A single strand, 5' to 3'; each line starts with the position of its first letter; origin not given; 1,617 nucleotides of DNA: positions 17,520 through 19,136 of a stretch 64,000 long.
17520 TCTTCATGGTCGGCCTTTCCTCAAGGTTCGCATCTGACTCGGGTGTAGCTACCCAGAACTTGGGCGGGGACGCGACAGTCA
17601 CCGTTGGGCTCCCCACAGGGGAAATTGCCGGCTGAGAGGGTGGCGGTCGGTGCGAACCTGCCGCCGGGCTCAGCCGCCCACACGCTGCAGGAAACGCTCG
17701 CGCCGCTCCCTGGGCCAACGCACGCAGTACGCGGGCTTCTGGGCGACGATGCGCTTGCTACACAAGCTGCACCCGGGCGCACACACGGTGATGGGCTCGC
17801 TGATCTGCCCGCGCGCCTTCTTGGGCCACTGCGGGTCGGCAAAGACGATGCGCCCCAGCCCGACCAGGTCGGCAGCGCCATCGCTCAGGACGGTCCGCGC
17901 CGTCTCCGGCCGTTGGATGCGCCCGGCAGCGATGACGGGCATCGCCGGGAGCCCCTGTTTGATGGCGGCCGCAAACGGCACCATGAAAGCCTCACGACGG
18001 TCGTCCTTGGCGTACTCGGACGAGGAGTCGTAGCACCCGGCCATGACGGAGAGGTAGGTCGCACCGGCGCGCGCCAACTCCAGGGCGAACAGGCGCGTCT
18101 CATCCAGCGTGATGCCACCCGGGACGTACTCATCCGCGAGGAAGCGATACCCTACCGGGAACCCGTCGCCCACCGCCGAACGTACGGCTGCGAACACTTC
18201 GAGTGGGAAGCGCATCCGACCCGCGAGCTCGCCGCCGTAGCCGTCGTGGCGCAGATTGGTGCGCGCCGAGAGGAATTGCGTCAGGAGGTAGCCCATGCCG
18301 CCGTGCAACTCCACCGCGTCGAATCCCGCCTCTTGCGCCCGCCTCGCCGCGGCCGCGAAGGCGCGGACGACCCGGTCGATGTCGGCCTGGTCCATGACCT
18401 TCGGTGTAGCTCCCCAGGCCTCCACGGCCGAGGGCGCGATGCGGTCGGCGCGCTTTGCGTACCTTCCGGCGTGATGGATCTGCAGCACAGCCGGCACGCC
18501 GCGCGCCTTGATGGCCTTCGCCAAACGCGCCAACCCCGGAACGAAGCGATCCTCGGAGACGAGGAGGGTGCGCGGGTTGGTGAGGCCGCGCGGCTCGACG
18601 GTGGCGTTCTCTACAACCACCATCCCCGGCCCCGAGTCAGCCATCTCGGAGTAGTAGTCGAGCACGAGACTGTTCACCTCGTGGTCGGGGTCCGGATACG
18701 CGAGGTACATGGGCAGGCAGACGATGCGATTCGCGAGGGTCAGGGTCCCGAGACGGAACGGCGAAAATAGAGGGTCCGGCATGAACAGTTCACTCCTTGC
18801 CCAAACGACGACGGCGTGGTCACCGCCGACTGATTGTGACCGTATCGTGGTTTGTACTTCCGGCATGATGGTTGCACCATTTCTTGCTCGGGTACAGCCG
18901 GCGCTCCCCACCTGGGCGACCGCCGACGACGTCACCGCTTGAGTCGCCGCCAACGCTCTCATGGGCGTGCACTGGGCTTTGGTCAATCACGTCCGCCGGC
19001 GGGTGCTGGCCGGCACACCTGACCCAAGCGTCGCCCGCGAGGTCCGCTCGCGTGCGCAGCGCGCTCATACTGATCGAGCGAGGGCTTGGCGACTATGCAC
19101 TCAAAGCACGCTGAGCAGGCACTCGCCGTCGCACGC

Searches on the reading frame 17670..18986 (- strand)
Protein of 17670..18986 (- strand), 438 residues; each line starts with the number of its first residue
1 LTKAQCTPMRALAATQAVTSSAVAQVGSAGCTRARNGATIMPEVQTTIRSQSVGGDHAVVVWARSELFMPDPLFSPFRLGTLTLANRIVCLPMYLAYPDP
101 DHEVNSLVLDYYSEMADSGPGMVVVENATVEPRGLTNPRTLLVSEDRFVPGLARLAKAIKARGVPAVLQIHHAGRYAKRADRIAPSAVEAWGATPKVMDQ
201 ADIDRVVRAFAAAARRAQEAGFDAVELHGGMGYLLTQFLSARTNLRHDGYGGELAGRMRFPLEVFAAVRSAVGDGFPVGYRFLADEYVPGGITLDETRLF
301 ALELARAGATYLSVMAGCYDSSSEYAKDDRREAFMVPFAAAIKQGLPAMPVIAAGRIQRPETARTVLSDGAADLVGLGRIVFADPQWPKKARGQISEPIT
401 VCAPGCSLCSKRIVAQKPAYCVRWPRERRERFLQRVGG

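Call 10: search_protein_families(library=pfam, proteins=[window:17670-18986:-], max_evalue=0.01)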
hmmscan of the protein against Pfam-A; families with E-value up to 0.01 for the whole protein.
window:17670-18986:- (438 aa): 2 families
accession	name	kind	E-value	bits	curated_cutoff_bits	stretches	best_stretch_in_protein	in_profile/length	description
PF00724.26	Oxidored_FMN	-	1.5e-65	222.2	27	1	73-395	2-339/342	NADH:flavin oxidoreductase / NADH oxidase family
PF00441.29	Acyl-CoA_dh_1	-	0.0078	16.8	22.4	0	212-239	94-120/150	Acyl-CoA dehydrogenase, C-terminal domain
